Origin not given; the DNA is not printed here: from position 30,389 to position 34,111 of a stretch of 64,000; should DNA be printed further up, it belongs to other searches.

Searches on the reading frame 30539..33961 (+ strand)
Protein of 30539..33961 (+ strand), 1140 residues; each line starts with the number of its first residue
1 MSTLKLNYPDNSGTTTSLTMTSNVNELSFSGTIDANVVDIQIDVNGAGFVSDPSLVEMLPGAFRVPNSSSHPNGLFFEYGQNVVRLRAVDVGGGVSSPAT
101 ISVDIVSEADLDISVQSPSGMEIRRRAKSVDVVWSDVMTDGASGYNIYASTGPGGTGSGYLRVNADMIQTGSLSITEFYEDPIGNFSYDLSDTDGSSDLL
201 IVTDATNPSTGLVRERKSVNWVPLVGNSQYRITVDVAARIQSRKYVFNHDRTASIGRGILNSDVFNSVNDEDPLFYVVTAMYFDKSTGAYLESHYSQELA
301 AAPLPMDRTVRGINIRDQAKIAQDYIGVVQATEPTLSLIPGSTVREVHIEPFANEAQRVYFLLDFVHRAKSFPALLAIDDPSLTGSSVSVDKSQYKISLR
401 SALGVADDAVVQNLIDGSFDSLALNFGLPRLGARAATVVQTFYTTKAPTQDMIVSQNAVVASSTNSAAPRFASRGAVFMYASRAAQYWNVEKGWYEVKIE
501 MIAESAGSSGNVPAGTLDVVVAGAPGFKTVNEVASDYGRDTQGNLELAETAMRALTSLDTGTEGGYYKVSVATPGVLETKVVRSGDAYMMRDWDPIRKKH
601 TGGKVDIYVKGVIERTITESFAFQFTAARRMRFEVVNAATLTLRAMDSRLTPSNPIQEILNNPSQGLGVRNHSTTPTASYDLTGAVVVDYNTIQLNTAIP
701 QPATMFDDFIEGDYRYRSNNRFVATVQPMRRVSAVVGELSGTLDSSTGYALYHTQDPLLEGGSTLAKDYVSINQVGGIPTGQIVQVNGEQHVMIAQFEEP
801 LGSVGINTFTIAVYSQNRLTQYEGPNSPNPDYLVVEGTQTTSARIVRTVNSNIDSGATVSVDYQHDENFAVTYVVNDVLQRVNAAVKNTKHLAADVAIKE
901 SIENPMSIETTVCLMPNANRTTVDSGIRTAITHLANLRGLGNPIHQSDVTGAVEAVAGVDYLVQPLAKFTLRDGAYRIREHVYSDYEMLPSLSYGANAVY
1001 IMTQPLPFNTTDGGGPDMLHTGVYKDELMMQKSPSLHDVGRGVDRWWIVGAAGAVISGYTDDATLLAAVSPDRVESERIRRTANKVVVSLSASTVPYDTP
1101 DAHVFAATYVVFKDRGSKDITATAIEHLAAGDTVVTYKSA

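Call 5: search_protein_families(library=pfam, proteins=[window:30539-33961:+], max_evalue=0.01)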
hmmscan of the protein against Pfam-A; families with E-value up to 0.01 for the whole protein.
window:30539-33961:+ (1140 aa): 1 family
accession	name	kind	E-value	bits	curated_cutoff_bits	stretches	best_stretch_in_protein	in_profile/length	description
PF04865.19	Baseplate_J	-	6.5e-09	35.9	21.1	1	420-586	6-158/255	Baseplate J-like protein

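Call 8: search_protein_families(library=phrogs, proteins=[window:30539-33961:+], max_evalue=0.001)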
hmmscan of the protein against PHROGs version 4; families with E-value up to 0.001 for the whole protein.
window:30539-33961:+ (1140 aa): 0 families

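Call 25: find_related_loci(query=window:30539-33961:+, collection=viral_contigs, flank=10000)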
Query window:30539-33961:+ (1140 aa) in viral_contigs; peptide patterns used: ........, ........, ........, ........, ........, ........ (x = any residue, [..] = any of these).
25 stretches matched a pattern; 25 encode a relative of the query (tblastn E <= 1e-3); 25 distinct loci.
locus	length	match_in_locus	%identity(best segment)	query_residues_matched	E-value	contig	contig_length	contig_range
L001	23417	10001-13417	72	2-1140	0e+0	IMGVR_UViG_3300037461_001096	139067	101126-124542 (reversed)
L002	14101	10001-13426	71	1-1140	0e+0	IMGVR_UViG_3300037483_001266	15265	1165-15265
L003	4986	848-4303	41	5-1140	0e+0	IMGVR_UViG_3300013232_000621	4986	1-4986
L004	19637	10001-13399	38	5-1139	0e+0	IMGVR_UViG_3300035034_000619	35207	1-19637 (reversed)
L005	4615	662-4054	45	15-1138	0e+0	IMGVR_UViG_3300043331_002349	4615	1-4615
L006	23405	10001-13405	39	1-1137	0e+0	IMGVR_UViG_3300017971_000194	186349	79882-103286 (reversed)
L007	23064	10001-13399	38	5-1139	0e+0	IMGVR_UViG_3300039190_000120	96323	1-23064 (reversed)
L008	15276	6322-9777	36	1-1137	0e+0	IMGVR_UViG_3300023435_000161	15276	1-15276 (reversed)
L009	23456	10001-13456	54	5-1138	0e+0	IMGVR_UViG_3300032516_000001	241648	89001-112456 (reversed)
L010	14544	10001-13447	35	1-1132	0e+0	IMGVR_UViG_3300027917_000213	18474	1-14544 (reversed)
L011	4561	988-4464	35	1-1137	0e+0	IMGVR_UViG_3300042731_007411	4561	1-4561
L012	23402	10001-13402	33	20-1137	0e+0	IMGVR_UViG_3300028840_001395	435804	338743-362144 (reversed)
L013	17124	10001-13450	41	5-1139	0e+0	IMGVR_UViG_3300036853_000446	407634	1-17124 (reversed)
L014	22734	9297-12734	33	9-1137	1e-177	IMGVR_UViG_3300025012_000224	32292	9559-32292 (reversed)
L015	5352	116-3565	34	2-1137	0e+0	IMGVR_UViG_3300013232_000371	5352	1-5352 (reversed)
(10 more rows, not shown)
